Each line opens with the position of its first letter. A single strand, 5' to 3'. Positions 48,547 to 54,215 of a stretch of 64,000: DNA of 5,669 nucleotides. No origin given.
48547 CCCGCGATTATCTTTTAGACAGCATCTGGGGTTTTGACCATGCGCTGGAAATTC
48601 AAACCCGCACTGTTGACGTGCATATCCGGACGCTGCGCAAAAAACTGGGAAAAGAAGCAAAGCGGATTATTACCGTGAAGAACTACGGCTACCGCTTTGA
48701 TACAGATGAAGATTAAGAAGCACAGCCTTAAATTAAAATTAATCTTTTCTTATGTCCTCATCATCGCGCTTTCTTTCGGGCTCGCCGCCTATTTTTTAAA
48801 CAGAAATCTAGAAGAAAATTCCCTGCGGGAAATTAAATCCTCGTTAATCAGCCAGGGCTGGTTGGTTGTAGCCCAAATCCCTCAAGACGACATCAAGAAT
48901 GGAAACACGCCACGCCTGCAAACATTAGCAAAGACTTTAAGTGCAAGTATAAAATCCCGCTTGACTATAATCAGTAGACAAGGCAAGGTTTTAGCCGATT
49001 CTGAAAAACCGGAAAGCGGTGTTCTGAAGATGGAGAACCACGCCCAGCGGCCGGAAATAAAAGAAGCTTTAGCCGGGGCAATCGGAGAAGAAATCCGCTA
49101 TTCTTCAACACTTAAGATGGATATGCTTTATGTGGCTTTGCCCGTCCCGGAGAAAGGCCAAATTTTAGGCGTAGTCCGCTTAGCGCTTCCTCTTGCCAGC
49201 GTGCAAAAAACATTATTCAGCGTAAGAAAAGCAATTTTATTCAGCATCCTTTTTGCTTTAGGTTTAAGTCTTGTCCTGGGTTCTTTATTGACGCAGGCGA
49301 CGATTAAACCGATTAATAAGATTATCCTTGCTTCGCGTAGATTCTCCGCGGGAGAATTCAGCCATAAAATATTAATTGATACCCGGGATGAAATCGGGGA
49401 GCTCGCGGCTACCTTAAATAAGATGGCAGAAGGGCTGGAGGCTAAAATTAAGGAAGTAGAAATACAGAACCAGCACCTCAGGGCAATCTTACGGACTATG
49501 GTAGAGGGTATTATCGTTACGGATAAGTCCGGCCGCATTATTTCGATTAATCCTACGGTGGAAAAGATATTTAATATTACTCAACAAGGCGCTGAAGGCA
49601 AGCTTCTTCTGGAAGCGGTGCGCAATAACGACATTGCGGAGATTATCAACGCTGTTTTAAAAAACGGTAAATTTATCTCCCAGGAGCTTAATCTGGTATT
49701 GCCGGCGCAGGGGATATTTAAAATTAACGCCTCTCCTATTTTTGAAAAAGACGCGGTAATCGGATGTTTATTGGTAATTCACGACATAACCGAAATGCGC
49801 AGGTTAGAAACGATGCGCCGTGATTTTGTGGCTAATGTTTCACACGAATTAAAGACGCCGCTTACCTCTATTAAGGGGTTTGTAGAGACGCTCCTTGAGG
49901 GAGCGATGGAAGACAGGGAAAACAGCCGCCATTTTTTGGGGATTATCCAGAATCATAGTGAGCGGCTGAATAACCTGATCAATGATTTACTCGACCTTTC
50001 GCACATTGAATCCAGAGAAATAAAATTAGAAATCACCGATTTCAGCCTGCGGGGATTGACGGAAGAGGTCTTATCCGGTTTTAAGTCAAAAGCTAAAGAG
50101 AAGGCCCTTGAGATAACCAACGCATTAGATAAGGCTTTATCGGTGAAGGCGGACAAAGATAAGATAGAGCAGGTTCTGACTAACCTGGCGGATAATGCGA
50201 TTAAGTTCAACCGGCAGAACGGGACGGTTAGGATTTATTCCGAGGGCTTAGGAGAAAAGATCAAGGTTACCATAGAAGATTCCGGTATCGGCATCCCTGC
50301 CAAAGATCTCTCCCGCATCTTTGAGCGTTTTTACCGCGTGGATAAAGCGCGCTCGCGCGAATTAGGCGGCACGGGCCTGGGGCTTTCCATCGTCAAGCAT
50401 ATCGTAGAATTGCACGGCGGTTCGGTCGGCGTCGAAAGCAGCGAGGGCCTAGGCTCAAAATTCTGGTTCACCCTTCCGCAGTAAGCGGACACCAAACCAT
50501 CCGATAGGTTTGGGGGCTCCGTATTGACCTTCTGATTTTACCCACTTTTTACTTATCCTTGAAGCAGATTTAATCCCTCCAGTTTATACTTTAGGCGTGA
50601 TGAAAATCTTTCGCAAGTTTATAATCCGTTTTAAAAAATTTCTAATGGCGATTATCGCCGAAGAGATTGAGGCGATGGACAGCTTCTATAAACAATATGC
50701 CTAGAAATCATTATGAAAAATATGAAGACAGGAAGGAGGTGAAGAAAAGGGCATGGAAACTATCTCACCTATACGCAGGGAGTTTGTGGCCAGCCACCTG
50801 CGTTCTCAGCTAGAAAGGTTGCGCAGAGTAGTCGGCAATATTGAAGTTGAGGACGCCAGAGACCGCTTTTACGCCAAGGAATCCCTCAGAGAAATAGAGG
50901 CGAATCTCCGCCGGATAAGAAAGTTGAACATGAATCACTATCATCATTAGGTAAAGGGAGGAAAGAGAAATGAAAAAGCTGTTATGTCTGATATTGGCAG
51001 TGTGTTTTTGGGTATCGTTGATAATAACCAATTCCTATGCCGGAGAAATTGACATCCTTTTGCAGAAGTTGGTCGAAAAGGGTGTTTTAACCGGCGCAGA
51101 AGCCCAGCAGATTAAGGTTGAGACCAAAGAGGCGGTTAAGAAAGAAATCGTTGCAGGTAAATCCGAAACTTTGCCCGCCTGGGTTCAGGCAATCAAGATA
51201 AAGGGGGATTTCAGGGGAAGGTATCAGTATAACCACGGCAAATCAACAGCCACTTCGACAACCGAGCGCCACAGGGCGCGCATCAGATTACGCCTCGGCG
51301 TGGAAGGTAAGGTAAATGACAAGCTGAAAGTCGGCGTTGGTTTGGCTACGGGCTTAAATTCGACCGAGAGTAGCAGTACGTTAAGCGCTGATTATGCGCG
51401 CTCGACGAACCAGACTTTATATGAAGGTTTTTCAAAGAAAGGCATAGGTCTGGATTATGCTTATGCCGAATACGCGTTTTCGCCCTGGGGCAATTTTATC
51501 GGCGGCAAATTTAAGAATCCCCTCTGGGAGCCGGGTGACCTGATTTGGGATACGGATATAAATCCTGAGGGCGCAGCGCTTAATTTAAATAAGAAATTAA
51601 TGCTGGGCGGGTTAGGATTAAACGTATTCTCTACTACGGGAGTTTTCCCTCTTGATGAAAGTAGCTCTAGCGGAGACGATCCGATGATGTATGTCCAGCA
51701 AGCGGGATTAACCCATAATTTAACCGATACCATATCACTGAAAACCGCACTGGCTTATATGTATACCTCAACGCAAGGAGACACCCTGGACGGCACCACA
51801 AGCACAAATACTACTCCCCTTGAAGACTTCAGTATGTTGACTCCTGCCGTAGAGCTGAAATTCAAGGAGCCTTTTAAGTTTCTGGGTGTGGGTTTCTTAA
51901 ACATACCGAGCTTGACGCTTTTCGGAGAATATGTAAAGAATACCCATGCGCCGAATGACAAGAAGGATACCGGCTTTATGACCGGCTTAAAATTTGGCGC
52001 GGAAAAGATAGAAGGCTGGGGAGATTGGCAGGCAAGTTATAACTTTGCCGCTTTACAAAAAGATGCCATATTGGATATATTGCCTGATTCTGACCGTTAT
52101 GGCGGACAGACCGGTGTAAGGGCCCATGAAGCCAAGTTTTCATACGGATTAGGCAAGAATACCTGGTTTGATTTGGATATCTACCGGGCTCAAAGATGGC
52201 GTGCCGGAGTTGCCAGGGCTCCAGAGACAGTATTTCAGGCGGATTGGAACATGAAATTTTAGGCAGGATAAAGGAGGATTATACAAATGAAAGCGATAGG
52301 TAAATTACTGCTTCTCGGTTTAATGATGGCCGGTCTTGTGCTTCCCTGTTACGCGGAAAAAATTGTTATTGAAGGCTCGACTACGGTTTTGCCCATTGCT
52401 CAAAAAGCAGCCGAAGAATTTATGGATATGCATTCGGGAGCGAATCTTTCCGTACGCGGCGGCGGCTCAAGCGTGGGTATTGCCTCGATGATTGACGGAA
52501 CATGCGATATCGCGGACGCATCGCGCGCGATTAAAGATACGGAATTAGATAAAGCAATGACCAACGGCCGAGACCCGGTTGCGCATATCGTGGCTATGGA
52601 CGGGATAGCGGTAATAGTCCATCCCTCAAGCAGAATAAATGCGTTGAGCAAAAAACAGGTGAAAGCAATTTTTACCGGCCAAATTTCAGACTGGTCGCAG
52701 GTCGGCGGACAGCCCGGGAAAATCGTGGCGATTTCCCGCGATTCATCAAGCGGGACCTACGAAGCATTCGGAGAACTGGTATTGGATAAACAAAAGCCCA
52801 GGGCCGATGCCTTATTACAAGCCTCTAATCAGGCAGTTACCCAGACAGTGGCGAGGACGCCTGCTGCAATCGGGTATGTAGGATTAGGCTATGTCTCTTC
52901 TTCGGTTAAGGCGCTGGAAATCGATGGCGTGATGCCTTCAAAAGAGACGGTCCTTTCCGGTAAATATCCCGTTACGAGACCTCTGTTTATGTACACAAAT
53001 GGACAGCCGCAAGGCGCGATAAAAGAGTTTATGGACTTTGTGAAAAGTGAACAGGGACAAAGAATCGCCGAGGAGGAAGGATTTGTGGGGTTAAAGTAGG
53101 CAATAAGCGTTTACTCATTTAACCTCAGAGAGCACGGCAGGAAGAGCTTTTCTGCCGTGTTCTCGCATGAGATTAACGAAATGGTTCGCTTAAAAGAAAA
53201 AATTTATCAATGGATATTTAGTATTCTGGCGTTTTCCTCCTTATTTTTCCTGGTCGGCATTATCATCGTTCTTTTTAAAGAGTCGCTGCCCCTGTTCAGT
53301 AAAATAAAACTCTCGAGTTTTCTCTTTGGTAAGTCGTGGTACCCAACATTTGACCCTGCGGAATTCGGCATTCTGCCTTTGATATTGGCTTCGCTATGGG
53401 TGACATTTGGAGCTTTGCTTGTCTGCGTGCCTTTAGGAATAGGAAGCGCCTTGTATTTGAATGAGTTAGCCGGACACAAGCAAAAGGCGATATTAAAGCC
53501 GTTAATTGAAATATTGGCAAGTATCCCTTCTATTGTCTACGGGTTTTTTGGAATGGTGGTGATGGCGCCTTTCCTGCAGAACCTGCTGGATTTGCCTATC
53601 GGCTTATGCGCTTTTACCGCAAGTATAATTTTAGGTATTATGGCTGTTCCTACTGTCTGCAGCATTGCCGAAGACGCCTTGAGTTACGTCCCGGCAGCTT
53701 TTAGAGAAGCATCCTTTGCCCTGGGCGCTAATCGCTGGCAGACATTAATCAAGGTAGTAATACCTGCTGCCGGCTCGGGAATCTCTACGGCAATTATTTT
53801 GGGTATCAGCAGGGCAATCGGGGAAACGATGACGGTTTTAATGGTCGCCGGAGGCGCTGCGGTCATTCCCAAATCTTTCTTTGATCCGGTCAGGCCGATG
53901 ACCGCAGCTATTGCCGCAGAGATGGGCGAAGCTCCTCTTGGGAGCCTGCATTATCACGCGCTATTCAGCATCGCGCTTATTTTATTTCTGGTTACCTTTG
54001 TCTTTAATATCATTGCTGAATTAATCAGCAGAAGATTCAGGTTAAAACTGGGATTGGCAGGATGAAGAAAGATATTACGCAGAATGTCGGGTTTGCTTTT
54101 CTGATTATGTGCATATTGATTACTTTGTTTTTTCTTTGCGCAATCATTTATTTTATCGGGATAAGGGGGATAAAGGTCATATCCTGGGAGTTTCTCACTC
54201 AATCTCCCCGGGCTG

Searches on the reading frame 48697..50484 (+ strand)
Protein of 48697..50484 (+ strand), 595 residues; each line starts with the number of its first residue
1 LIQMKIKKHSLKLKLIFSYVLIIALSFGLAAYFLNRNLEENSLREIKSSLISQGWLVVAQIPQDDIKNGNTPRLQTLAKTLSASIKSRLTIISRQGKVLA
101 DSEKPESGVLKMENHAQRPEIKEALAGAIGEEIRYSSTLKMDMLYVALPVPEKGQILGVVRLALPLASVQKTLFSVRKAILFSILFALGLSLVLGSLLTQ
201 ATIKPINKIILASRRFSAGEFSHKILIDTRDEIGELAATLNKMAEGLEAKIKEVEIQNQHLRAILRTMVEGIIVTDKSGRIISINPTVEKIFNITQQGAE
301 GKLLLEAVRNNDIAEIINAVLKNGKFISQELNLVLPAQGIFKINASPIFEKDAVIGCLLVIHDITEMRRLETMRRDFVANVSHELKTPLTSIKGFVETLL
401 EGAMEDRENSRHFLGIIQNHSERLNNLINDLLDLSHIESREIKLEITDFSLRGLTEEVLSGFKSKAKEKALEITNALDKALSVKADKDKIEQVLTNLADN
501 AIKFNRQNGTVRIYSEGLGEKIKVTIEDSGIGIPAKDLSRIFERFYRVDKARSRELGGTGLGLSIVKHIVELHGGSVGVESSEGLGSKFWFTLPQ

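Call 85: search_protein_families(library=pfam, proteins=[window:48697-50484:+], max_evalue=1e-8)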
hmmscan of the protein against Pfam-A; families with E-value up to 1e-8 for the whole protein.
window:48697-50484:+ (595 aa): 6 families
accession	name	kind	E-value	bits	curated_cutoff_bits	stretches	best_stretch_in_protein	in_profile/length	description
PF02518.31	HATPase_c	-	5.5e-32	111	26.4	1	486-594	2-108/111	Histidine kinase-, DNA gyrase B-, and HSP90-like ATPase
PF00512.31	HisKA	-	8.6e-23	80.6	26.9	1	373-439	1-65/66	His Kinase A (phospho-acceptor) domain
PF00672.30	HAMP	-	5.6e-13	49.4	25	1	198-248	2-52/53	HAMP domain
PF00989.32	PAS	-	3.8e-11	43.4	22.6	1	259-364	1-113/113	PAS fold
PF08448.16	PAS_4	-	9.9e-11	42.3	23.1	1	268-369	4-110/110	PAS fold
PF13426.13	PAS_9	-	2.6e-10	40.9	27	1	270-366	2-103/103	PAS domain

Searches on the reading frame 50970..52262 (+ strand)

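Call 85: search_protein_families(library=pfam, proteins=[window:50970-52262:+], max_evalue=1e-8)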
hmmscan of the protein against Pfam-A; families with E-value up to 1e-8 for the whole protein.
window:50970-52262:+ (430 aa): 1 family
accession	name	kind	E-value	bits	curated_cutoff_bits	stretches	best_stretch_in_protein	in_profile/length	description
PF16930.11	Porin_5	-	5.8e-46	157.6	22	2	95-293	154-353/535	Putative porin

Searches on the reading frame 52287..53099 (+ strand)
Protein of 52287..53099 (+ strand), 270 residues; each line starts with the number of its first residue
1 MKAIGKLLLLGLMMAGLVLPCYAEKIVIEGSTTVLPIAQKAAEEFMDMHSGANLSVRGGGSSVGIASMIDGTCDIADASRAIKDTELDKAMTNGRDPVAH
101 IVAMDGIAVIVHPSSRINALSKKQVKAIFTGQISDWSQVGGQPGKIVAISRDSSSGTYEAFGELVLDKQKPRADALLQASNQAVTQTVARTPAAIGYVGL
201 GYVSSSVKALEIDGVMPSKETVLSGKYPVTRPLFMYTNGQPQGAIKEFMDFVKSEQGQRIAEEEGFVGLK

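Call 85: search_protein_families(library=pfam, proteins=[window:52287-53099:+], max_evalue=1e-8)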
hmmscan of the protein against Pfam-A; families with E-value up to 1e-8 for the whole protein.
window:52287-53099:+ (270 aa): 3 families
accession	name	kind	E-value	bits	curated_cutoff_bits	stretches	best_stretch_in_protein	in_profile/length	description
PF12849.12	PBP_like_2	-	1.1e-42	147.1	27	1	24-255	10-266/267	PBP superfamily domain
PF12727.12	PBP_like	-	2.8e-11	43.4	27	1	42-211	1-162/193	PBP superfamily domain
PF13531.11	SBP_bac_11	-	1.3e-09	38.6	25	1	37-266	12-226/227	Bacterial extracellular solute-binding protein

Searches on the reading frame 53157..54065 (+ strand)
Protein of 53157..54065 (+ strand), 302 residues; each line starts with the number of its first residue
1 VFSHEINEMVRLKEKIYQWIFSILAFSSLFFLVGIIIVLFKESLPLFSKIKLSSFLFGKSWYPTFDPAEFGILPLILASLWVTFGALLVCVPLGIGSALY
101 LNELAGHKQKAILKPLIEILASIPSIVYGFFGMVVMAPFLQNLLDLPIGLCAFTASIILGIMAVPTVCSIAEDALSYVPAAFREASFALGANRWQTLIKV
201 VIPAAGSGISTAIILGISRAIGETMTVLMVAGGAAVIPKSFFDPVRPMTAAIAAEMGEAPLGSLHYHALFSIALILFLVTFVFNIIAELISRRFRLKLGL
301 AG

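Call 85: search_protein_families(library=pfam, proteins=[window:53157-54065:+], max_evalue=1e-8)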
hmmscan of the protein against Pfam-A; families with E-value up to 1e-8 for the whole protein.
window:53157-54065:+ (302 aa): 1 family
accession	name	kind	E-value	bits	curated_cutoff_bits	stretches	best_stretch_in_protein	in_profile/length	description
PF00528.27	BPD_transp_1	-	4e-18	66.2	26.4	1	91-295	2-183/184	Binding-protein-dependent transport system inner membrane component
